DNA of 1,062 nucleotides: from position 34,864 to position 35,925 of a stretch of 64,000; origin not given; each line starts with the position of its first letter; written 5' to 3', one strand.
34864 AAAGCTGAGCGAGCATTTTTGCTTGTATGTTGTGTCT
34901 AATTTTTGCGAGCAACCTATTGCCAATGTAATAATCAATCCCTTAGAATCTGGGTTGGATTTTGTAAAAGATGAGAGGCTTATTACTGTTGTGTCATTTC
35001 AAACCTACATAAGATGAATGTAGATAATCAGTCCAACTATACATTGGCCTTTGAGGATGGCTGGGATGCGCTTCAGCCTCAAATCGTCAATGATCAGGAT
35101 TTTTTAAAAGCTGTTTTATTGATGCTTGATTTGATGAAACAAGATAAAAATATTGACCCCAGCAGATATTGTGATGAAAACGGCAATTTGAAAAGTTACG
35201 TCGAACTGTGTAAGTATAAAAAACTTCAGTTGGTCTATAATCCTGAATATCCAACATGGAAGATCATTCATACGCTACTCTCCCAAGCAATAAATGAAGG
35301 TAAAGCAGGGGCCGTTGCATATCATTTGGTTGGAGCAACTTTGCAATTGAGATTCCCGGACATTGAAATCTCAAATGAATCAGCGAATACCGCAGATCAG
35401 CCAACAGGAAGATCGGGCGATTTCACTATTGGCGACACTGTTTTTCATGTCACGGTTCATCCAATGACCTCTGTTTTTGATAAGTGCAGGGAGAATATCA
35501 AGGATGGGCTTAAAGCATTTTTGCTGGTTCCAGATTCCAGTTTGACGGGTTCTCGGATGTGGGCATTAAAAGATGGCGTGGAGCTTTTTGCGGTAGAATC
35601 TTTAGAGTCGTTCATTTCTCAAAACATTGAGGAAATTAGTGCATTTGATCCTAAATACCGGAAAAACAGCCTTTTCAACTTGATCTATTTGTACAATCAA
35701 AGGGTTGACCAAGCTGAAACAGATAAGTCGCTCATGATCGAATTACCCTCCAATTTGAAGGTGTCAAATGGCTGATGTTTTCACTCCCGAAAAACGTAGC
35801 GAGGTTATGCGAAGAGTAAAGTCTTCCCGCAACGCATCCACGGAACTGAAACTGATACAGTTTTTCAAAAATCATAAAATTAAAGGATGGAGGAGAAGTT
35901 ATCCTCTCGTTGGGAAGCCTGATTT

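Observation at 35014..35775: Middle gene of the island has no recognisable family but is tightly coupled to both neighbours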

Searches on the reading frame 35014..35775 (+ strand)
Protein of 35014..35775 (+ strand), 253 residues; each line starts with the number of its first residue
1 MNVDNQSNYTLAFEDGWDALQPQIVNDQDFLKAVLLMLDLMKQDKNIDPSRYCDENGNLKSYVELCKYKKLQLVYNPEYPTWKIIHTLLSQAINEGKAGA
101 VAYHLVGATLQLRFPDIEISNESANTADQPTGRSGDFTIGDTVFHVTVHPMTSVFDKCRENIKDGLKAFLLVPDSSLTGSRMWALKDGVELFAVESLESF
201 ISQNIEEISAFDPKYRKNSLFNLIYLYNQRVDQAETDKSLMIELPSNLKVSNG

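Call 3: search_protein_families(library=pfam, proteins=[window:35014-35775:+], max_evalue=1)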
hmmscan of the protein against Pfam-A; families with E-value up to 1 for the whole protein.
window:35014-35775:+ (253 aa): 1 family
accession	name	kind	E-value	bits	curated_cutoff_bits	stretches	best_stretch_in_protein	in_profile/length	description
PF16280.10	DUF4928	-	1.5e-61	208.8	25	1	64-243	124-306/306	Domain of unknown function (DUF4928)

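Call 4: search_protein_families(library=padloc, proteins=[window:35014-35775:+], max_evalue=1)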
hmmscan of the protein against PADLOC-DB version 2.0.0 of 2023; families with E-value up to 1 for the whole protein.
window:35014-35775:+ (253 aa): 1 family
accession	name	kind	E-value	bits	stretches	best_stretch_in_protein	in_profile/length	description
PDLC03543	REase_II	-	5.7e-33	112.6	1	80-246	153-322/331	Type II restriction enzyme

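Call 5: search_protein_families(library=ncbifam, proteins=[window:35014-35775:+], max_evalue=1)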
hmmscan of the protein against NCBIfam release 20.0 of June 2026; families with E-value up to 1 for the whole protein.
window:35014-35775:+ (253 aa): 0 families

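Call 8: search_solved_structures(query=window:35014-35775:+, max_evalue=10, show_alignments=2)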
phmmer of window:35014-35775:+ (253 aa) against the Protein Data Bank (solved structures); distinct sequences matched with E-value up to 10: 5.
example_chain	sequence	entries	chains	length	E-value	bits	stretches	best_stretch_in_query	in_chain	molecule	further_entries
4nst_A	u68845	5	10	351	0.94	12.1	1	36-94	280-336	Cyclin-dependent kinase 12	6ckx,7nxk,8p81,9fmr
3vww_A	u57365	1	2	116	0.95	12.1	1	80-139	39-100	Protein disulfide-isomerase A6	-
4ef0_A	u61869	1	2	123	1.1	11.9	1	80-139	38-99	Protein disulfide-isomerase A6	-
3w8j_A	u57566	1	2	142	1.5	11.4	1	80-139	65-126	Protein disulfide-isomerase A6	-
9wwa_I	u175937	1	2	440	1.7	11.2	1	27-96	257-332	adaptor protein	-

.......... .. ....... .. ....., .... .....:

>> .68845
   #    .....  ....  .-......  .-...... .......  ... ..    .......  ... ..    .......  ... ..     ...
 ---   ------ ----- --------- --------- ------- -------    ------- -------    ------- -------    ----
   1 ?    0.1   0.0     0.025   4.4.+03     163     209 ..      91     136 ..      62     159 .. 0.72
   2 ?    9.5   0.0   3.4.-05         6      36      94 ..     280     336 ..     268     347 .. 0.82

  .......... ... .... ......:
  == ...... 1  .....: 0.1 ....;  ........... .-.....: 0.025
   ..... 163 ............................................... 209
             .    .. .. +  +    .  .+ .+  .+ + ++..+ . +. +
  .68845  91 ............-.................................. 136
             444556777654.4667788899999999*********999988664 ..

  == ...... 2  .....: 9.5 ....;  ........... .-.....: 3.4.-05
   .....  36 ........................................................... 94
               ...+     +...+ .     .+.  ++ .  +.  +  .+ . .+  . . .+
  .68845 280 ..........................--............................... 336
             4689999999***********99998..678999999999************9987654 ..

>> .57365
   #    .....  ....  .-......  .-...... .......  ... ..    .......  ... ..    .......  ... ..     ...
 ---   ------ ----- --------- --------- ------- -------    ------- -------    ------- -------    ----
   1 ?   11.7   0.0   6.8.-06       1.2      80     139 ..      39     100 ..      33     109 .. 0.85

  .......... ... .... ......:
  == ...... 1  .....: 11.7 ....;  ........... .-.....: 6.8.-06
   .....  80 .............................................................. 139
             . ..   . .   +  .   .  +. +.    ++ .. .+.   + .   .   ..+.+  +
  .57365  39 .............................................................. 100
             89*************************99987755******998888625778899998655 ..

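Call 10: find_homologous_proteins(query=window:35014-35775:+, max_evalue=0.001)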
Query window:35014-35775:+ (253 aa): 233 proteins with E <= 0.001 among 545 candidates; the best 120 are listed.
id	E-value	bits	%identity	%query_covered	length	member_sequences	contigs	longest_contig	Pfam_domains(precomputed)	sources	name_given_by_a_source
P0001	1.9e-163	560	98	100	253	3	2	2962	PF16280.11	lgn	-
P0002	8.3e-139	479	87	100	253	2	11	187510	PF16280.11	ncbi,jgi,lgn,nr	ncbi:MAG TPA: DUF4928 family protein [Saprospiraceae bacterium]|jgi:hypothetical protein|nr:DUF4928 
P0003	2.4e-118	412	75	100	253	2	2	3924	PF16280.11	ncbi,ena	-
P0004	3.7e-101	356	89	73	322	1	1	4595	PF16280.11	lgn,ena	-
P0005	9.6e-92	325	82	73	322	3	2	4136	PF16280.11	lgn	-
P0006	7.2e-82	293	56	95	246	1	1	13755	PF16280.11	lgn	-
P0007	5.6e-81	290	57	95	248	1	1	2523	PF16280.11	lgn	-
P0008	8.8e-81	289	56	95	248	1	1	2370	PF16280.11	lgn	-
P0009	7.7e-80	286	56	95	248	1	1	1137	PF16280.11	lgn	-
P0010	1.7e-79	285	55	95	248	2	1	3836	PF16280.11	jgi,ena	jgi:hypothetical protein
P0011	1.8e-79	285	55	95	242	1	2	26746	PF16280.11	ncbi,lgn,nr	ncbi:MAG: DUF4928 family protein [Chitinophagales bacterium]|nr:DUF4928 family protein [Chitinophaga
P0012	5.2e-79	283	57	95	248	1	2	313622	PF16280.11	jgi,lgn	jgi:hypothetical protein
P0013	7.2e-79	283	54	97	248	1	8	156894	PF16280.11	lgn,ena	-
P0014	7.9e-79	283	56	95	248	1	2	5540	PF16280.11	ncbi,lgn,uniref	ncbi:MAG: DUF4928 family protein [Bacteroidota bacterium]|uniref:DUF4928 family protein n=1 Tax=Rune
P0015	6.0e-78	280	53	96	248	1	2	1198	PF16280.11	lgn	-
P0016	1.8e-77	278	55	95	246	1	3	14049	PF16280.11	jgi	-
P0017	2.0e-77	278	55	96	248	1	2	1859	PF16280.11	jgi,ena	jgi:hypothetical protein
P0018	8.5e-75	269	66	72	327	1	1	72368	PF16280.11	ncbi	-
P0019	2.4e-72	261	66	73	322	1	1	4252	PF16280.11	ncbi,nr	ncbi:MAG: DUF4928 family protein [Saprospiraceae bacterium]|nr:DUF4928 family protein [Saprospiracea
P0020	6.8e-72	260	51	97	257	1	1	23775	PF16280.11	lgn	-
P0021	2.9e-66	241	60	75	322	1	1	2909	PF16280.11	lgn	-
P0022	2.8e-65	238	64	73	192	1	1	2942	PF16280.11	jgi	jgi:Domain of unknown function (DUF4928)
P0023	4.9e-65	237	63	71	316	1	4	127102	PF16280.11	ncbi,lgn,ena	-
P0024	6.2e-65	237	52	87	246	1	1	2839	PF16280.11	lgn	-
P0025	1.6e-64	236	62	73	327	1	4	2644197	PF16280.11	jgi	jgi:hypothetical protein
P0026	7.8e-64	233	62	72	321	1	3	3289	PF16280.11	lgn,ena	-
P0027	1.8e-63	232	62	72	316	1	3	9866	PF16280.11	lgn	-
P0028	3.2e-63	231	55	85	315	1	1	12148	PF16280.11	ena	-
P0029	3.5e-63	231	60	72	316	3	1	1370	PF16280.11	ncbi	-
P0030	4.6e-63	231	61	73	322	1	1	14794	PF16280.11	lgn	-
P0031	5.0e-63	231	62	72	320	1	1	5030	PF16280.11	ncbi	-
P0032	5.0e-63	231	63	71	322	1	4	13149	PF16280.11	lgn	-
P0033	5.1e-63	231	59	73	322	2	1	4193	PF16280.11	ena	-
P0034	5.3e-63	231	64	71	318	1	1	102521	PF16280.11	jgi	jgi:hypothetical protein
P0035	5.4e-63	231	62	72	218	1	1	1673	PF16280.11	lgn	-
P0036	5.6e-63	231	61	73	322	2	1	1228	PF16280.11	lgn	-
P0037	5.6e-63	231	59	75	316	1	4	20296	PF16280.11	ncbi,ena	-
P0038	7.7e-63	230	62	71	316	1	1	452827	PF16280.11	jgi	jgi:hypothetical protein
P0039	8.2e-63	230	62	71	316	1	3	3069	PF16280.11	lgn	-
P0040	8.9e-63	230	61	73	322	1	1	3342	PF16280.11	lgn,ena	-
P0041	1.7e-62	229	61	71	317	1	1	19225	PF16280.11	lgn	-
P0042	1.8e-62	229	53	87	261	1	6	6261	PF16280.11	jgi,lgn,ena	-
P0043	2.2e-62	229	63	73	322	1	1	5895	PF16280.11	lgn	-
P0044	2.3e-62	229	52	87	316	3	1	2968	PF16280.11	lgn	-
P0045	2.5e-62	229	52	86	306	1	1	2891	PF16280.11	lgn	-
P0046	3.6e-62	228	60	73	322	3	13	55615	PF16280.11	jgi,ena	-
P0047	4.3e-62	228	62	71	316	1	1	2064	PF16280.11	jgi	jgi:hypothetical protein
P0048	5.3e-62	227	62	72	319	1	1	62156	PF16280.11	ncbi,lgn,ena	-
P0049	5.4e-62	227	60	73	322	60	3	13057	PF16280.11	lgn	-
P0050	5.6e-62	227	62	73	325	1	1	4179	PF16280.11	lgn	-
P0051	5.7e-62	227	51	86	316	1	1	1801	PF16280.11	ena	-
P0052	7.7e-62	227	62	71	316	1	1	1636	PF16280.11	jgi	jgi:Domain of unknown function (DUF4928)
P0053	8.3e-62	227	61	72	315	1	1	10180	PF16280.11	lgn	-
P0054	9.7e-62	227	60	72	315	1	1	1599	PF16280.11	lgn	-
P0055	1.0e-61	227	59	73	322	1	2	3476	PF16280.11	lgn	-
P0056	1.0e-61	226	60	72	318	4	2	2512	PF16280.11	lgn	-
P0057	1.1e-61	226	59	73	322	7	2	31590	PF16280.11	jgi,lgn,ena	-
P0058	1.1e-61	226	62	71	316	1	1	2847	PF16280.11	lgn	-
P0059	1.2e-61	226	60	72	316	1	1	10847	PF16280.11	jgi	jgi:hypothetical protein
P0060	1.4e-61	226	60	72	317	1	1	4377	PF16280.11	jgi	jgi:hypothetical protein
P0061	1.8e-61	226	63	71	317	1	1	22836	PF16280.11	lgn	-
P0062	2.1e-61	226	51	86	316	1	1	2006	PF16280.11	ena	-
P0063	2.2e-61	225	59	73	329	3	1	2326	PF16280.11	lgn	-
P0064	2.5e-61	225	64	70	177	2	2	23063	PF16280.11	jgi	jgi:hypothetical protein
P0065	2.6e-61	225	60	72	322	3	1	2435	PF16280.11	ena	-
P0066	2.6e-61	225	62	71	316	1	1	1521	PF16280.11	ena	-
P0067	2.8e-61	225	60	71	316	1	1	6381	PF16280.11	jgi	-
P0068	3.0e-61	225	59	73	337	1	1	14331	PF16280.11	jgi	jgi:hypothetical protein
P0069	3.1e-61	225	60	73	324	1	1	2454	PF16280.11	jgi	jgi:hypothetical protein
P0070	3.3e-61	225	58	75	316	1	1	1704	PF16280.11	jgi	-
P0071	3.4e-61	225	60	71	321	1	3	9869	PF16280.11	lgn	-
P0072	5.1e-61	224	59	73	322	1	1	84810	PF16280.11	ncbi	-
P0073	6.1e-61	224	59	74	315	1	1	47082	PF16280.11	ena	-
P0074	7.2e-61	224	59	71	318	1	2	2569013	PF16280.11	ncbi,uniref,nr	ncbi:DUF4928 family protein [Telluribacter humicola]|uniref:DUF4928 family protein n=1 Tax=Telluriba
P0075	7.2e-61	224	60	72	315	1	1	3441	PF16280.11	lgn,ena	-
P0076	7.3e-61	224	60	72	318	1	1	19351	PF16280.11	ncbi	-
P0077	7.4e-61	224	53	87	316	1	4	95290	PF16280.11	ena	-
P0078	9.4e-61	223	60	72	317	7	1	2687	PF16280.11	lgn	-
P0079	9.9e-61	223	59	73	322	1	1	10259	PF16280.11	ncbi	-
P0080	1.0e-60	223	62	71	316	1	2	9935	PF16280.11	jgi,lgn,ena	-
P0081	1.1e-60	223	50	87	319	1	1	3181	PF16280.11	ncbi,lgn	-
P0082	1.1e-60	223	59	71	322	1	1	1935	PF16280.11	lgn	-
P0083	1.1e-60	223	53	86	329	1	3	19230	PF16280.11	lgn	-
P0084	1.2e-60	223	54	86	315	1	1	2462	PF16280.11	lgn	-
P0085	1.2e-60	223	63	71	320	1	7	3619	PF16280.11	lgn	-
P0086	1.2e-60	223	54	85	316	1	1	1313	PF16280.11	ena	-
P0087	1.3e-60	223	57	73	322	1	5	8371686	PF16280.11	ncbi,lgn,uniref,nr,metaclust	ncbi:DUF4928 family protein [Haliscomenobacter hydrossis]|uniref:DUF4928 domain-containing protein n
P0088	1.3e-60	223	60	72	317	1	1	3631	PF16280.11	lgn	-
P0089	1.4e-60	223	60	72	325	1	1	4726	PF16280.11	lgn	-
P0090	1.6e-60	223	62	71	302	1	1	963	PF16280.11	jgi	jgi:hypothetical protein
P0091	1.8e-60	222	50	89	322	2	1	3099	PF16280.11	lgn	-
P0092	2.2e-60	222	60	72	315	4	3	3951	PF16280.11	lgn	-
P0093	2.3e-60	222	57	72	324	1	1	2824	PF16280.11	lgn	-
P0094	2.8e-60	222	60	71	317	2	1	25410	PF16280.11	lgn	-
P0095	3.4e-60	222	59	71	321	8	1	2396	PF16280.11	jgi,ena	-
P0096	4.1e-60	221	61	70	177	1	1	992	PF16280.11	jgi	jgi:hypothetical protein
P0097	5.0e-60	221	60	72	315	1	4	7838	PF16280.11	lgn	-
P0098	5.5e-60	221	51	87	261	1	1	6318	PF16280.11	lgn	-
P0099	5.5e-60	221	60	72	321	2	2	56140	PF16280.11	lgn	-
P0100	6.4e-60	221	60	71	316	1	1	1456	PF16280.11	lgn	-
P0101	6.8e-60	221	52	84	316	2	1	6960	PF16280.11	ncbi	-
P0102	6.8e-60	221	59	71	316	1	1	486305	PF16280.11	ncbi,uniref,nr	ncbi:DUF4928 domain-containing protein [Mucilaginibacter terrigena]|uniref:DUF4928 domain-containing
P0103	7.1e-60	220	61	71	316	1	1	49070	PF16280.11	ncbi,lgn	-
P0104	7.7e-60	220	52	86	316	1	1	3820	PF16280.11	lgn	-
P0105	7.7e-60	220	54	86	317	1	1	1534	PF16280.11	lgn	-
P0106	8.3e-60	220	61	71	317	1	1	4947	PF16280.11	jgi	jgi:hypothetical protein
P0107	9.8e-60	220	62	71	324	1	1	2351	PF16280.11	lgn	-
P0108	1.0e-59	220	62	71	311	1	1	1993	PF16280.11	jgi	jgi:hypothetical protein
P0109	1.1e-59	220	61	72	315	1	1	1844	PF16280.11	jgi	jgi:hypothetical protein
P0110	1.1e-59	220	52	87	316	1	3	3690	PF16280.11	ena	-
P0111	1.2e-59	220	51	87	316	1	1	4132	PF16280.11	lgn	-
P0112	1.3e-59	220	53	86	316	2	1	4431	PF16280.11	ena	-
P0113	1.7e-59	219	61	71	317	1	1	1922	PF16280.11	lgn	-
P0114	1.9e-59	219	59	71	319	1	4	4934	PF16280.11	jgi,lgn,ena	-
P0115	2.0e-59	219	61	71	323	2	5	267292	PF16280.11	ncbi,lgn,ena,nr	ncbi:MAG: DUF4928 family protein [Lewinellaceae bacterium]|nr:DUF4928 family protein [Lewinellaceae 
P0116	2.2e-59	219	59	72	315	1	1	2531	PF16280.11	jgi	jgi:hypothetical protein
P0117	2.7e-59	219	59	71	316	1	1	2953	PF16280.11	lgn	-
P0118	2.7e-59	219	53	86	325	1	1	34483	PF16280.11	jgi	-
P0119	3.0e-59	218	60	72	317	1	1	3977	PF16280.11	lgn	-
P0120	3.6e-59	218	59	72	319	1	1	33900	PF16280.11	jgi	jgi:hypothetical protein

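Call 12: find_encoding_contigs(protein=P0002, flank=8000, max_places=4)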
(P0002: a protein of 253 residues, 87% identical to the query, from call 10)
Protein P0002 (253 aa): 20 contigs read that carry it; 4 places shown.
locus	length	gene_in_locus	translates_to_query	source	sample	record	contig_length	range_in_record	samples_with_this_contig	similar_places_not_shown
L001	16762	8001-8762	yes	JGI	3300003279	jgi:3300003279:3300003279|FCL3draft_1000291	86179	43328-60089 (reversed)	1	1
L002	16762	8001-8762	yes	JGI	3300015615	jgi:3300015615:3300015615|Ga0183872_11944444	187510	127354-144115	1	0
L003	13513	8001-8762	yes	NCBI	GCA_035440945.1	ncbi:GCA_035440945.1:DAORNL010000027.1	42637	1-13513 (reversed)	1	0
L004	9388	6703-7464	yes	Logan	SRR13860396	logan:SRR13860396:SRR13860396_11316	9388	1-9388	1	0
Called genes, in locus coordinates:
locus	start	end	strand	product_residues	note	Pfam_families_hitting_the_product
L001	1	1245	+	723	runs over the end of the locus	PF10459:Peptidase_S46, PF13365:Trypsin_2 (faint)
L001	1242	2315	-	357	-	PF09949:APP1_cat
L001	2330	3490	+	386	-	-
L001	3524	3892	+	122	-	PF06170:DUF983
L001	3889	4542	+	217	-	PF00027:cNMP_binding, PF00325:Crp (faint), PF13545:HTH_Crp_2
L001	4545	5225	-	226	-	PF00440:TetR_N (weak)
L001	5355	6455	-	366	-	PF08239:SH3_3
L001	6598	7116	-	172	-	PF08922:DUF1905, PF13376:OmdA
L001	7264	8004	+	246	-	PF13020:NOV_C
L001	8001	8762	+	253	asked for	PF16280:DUF4928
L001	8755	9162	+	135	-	PF03852:Vsr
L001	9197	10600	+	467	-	PF05958:tRNA_U5-meth_tr, PF13847:Methyltransf_31, PF13649:Methyltransf_25 (faint)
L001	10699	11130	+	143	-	-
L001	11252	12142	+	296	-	PF01551:Peptidase_M23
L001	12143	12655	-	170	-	-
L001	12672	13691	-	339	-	-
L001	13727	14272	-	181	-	PF08241:Methyltransf_11 (weak), PF08242:Methyltransf_12, PF13649:Methyltransf_25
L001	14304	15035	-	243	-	PF02390:Methyltransf_4, PF13649:Methyltransf_25 (faint), PF13847:Methyltransf_31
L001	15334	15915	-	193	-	PF07609:DUF1572, PF04978:MST (weak), PF12867:DinB_2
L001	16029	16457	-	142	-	-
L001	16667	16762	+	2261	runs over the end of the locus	PF18911:PKD_4, PF19408:PKD_6 (weak), PF00801:PKD, PF18911:PKD_4, PF00801:PKD (weak), PF18911:PKD_4, PF17210:SdrD_B (faint), PF13585:CHU_C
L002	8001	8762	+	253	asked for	PF16280:DUF4928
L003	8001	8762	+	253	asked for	PF16280:DUF4928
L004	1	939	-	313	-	?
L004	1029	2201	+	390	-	-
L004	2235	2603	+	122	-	PF06170:DUF983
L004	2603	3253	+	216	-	PF00027:cNMP_binding, PF00325:Crp (faint), PF13545:HTH_Crp_2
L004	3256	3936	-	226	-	PF00440:TetR_N (weak)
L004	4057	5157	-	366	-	PF08239:SH3_3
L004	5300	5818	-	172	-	PF08922:DUF1905, PF13376:OmdA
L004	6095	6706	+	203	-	PF13020:NOV_C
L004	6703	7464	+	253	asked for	PF16280:DUF4928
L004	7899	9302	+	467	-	PF05958:tRNA_U5-meth_tr, PF05175:MTS (faint), PF13847:Methyltransf_31, PF13649:Methyltransf_25 (faint)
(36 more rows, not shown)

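Call 13: find_encoding_contigs(protein=P0004, flank=8000, max_places=3)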
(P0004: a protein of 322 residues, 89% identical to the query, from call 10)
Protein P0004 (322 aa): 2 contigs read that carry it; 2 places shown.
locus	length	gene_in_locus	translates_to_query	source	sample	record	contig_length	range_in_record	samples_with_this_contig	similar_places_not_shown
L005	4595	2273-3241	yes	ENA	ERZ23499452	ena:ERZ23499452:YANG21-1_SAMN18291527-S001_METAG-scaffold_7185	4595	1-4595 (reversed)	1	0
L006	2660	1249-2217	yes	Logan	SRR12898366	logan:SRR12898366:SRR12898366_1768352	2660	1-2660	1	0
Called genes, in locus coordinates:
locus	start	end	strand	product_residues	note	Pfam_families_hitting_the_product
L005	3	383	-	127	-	?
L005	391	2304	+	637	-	PF00145:DNA_methylase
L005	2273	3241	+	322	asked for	PF16280:DUF4928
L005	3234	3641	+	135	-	PF03852:Vsr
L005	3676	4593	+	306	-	?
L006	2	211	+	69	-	?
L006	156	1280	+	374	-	PF00145:DNA_methylase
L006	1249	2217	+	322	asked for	PF16280:DUF4928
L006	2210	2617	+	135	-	PF03852:Vsr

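Call 14: find_encoding_contigs(protein=P0012, flank=8000, max_places=3)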
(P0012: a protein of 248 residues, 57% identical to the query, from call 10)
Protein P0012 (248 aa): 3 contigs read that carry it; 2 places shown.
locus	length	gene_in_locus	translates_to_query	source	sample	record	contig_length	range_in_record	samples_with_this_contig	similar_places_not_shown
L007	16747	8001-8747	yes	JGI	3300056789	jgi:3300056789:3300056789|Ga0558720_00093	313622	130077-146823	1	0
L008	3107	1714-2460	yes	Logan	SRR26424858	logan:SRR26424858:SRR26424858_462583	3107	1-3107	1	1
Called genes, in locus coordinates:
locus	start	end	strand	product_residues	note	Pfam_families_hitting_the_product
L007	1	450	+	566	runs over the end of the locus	PF00069:Pkinase, PF07714:PK_Tyr_Ser-Thr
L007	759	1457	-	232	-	PF04784:DUF547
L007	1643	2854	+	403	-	PF00270:DEAD, PF04851:ResIII, PF00271:Helicase_C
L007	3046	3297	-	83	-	PF03683:UPF0175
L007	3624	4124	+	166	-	PF14903:WG_beta_rep (weak)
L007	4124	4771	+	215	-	-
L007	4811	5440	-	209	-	-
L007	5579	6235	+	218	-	PF00005:ABC_tran, PF13304:AAA_21 (faint)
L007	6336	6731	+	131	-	PF00581:Rhodanese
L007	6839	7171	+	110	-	PF00145:DNA_methylase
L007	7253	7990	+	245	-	PF13020:NOV_C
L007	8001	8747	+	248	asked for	PF16280:DUF4928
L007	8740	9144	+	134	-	PF03852:Vsr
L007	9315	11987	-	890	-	PF18483:Lectin_L-type_dom, PF18962:Por_Secre_tail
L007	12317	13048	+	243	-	PF00589:Phage_integrase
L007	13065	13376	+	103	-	-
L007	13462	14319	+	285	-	-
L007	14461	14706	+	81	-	-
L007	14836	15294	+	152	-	PF05119:Terminase_4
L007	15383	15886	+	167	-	-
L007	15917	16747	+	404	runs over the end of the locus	PF05065:Phage_capsid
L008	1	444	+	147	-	?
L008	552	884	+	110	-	PF00145:DNA_methylase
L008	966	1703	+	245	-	PF13020:NOV_C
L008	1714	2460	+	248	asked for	PF16280:DUF4928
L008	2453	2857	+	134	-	PF03852:Vsr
